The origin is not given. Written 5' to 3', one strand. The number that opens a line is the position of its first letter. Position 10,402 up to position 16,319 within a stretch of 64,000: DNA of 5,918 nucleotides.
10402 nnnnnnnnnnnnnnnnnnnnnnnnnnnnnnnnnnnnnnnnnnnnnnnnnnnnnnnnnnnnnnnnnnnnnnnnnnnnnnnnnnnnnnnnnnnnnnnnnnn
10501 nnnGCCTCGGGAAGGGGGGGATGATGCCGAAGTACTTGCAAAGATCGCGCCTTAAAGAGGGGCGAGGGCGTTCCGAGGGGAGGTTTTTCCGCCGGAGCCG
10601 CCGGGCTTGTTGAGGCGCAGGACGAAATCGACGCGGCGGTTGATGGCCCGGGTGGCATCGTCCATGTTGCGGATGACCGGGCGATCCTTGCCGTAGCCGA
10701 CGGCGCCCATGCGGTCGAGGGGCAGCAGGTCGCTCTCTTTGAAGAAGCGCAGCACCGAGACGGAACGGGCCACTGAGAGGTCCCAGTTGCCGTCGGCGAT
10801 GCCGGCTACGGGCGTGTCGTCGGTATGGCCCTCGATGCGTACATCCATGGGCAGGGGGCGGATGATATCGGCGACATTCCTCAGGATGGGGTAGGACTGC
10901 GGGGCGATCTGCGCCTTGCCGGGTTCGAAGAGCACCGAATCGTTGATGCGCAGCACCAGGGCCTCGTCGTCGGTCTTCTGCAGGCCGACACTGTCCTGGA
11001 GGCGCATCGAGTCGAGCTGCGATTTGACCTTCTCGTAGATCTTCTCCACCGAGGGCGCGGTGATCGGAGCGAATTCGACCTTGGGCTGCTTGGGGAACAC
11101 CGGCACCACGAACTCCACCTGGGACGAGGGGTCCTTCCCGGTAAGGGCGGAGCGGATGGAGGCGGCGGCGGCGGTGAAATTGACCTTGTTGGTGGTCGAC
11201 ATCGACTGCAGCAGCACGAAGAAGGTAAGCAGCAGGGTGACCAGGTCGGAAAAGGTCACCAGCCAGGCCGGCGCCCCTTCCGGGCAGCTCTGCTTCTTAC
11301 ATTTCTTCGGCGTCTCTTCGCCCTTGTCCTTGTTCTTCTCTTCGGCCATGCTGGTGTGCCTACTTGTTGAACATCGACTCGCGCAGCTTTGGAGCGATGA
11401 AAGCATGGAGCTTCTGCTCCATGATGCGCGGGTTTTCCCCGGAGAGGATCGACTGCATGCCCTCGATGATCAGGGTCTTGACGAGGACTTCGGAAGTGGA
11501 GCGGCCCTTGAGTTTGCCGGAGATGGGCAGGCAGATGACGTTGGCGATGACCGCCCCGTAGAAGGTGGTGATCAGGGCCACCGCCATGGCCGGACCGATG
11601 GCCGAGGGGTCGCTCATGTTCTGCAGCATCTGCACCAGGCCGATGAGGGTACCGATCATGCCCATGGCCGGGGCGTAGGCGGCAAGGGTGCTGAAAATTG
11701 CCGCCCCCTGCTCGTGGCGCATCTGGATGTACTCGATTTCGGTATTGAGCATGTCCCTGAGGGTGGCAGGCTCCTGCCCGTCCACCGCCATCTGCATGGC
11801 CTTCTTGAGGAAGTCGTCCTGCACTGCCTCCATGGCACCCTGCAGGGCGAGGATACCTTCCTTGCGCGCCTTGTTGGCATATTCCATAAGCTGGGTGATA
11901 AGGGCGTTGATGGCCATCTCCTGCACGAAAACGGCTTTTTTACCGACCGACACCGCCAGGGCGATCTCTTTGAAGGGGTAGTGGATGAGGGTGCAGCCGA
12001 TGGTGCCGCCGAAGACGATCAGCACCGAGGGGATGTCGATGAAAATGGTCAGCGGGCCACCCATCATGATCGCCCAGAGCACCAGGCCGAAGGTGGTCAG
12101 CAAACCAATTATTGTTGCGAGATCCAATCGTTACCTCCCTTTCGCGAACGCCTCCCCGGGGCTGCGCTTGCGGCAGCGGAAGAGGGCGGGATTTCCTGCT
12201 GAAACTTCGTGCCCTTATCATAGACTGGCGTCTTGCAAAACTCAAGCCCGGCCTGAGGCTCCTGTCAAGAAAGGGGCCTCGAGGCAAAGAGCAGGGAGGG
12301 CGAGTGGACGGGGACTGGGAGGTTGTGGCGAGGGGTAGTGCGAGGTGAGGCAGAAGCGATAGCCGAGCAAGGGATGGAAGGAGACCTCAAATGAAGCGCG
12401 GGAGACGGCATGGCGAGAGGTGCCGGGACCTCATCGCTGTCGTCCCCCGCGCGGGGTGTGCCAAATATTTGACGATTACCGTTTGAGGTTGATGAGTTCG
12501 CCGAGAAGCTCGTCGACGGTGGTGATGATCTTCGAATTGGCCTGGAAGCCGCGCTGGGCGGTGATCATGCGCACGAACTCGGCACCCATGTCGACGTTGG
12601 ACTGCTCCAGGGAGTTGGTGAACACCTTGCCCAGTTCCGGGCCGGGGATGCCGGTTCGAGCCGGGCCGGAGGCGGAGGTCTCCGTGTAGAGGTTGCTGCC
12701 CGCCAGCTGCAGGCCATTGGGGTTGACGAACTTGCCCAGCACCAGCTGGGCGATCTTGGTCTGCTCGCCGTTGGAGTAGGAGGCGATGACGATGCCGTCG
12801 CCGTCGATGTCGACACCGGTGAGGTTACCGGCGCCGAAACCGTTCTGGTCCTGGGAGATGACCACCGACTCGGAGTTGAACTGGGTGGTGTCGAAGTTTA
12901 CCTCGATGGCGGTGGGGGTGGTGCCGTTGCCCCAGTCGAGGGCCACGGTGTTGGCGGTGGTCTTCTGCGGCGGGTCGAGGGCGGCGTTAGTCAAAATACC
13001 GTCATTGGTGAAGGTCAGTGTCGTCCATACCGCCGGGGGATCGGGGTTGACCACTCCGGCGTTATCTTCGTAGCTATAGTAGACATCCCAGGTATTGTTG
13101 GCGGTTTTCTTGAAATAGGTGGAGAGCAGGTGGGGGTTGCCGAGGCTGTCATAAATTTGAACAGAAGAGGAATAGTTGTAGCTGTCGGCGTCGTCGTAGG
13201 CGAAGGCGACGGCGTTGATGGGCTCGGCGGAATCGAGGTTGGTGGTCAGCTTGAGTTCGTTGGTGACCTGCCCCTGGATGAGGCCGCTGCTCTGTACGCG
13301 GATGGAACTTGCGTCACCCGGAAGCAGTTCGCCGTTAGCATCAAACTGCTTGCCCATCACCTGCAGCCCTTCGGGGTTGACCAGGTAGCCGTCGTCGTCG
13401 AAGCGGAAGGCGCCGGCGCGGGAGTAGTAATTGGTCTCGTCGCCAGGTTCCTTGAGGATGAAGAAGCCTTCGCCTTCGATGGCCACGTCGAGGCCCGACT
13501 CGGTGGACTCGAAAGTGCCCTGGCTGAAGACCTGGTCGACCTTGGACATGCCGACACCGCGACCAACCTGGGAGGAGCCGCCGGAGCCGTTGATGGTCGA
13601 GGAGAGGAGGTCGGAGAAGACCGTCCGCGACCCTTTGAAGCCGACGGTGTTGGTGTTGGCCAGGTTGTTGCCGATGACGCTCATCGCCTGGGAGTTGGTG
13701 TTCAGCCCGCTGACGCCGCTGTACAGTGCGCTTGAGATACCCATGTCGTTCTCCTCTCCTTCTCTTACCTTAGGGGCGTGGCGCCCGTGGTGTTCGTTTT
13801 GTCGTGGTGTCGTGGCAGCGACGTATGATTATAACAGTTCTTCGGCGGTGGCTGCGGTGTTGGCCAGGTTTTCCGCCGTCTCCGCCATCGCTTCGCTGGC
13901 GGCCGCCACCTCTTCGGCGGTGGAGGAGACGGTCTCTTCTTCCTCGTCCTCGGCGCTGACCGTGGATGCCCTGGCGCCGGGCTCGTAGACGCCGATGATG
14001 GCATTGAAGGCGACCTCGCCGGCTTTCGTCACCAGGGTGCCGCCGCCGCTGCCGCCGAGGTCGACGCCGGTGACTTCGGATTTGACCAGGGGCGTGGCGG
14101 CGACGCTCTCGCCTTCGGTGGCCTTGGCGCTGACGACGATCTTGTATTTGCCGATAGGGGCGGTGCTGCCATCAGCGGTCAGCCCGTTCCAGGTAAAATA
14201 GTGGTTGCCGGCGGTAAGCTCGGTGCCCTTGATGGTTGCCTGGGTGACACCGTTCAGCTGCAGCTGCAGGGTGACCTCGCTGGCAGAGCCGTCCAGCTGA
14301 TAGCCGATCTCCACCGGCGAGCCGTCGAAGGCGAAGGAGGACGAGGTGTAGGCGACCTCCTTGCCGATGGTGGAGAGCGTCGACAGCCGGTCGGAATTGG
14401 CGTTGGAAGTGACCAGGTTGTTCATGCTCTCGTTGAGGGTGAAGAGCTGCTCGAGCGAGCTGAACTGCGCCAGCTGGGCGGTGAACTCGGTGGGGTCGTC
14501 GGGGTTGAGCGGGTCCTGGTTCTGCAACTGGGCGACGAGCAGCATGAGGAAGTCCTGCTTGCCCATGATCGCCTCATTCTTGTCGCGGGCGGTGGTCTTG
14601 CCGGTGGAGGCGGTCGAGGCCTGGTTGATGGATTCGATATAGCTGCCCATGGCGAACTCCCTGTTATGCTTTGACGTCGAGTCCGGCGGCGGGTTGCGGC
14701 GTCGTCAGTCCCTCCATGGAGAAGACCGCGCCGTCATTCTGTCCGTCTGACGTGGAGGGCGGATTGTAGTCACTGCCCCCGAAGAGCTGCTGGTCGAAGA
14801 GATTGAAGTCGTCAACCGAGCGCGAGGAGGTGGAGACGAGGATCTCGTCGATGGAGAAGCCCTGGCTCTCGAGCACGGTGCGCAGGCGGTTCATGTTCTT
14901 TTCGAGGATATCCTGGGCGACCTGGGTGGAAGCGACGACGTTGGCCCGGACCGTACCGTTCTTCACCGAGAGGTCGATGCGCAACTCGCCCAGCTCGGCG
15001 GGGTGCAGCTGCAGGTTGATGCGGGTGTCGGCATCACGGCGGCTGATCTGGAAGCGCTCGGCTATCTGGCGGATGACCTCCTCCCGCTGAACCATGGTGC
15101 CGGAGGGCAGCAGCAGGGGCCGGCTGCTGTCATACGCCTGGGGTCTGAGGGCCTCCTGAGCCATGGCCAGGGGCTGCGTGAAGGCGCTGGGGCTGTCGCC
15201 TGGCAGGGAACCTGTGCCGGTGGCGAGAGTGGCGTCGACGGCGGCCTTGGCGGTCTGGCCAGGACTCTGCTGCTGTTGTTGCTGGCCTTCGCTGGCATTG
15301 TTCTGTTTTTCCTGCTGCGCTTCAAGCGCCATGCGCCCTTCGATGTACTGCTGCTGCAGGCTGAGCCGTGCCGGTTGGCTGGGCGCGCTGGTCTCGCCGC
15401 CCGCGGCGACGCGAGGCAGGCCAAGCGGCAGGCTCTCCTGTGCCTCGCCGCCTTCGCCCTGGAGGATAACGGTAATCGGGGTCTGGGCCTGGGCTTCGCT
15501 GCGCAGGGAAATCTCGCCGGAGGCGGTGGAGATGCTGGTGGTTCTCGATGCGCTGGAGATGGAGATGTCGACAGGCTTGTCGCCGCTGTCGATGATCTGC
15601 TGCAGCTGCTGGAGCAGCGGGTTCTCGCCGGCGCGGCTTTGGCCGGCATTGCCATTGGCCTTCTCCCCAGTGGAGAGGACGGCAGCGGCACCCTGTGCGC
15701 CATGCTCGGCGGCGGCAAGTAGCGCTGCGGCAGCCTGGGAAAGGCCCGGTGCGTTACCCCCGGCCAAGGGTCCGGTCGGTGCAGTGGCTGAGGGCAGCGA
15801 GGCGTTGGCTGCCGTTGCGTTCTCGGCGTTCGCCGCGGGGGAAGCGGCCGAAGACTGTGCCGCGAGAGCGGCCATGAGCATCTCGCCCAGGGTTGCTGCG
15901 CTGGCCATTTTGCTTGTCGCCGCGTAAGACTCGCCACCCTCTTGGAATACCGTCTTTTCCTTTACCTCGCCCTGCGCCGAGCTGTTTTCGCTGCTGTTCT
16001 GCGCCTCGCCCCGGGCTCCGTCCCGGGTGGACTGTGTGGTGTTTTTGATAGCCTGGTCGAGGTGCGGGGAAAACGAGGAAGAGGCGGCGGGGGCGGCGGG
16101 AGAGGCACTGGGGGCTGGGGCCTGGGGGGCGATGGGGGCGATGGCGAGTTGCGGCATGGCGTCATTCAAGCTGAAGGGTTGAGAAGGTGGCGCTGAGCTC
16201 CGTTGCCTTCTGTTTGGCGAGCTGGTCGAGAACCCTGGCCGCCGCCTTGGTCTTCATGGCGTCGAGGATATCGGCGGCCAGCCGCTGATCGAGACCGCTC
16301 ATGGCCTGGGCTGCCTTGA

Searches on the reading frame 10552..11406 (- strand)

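Call 77: search_protein_families(library=pfam, proteins=[window:10552-11406:-], max_evalue=0.0001)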
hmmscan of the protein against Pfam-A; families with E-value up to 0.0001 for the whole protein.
window:10552-11406:- (284 aa): 2 families
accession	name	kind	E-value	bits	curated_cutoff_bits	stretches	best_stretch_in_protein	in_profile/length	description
PF13677.11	MotB_plug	-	8e-18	64.2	24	1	34-88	2-58/58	Membrane MotB of proton-channel complex MotA/MotB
PF00691.25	OmpA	-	2.6e-13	50.6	27.2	1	159-257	1-98/98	OmpA family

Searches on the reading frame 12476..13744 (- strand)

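Call 23: search_protein_families(library=pfam, proteins=[window:12476-13744:-], max_evalue=0.00001)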
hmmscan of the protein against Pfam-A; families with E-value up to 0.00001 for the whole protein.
window:12476-13744:- (422 aa): 4 families
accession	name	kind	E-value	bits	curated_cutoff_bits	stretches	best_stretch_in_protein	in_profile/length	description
PF07559.19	FlgE_D2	-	2.4e-29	103.1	22.7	1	169-303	1-142/142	Flagellar basal body protein FlaE D2 domain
PF06429.18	Flg_bbr_C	-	5.4e-17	61.5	23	1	378-420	4-46/46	Flagellar basal body rod FlgEFG protein C-terminal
PF22692.1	LlgE_F_G_D1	-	6.1e-14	52.4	27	1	88-157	1-63/64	Flagellar hook protein FlgE/F/G D1 domain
PF00460.25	Flg_bb_rod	-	1.1e-10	41.7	20.7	1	7-37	1-31/31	Flagella basal body rod protein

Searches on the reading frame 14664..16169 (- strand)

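Call 23: search_protein_families(library=pfam, proteins=[window:14664-16169:-], max_evalue=0.00001)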
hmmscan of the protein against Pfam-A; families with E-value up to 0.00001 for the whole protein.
window:14664-16169:- (501 aa): 1 family
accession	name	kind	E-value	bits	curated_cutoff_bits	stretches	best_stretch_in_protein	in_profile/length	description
PF02120.21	Flg_hook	-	3.9e-17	62.3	29.8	1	379-449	10-80/85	Flagellar hook-length control protein FliK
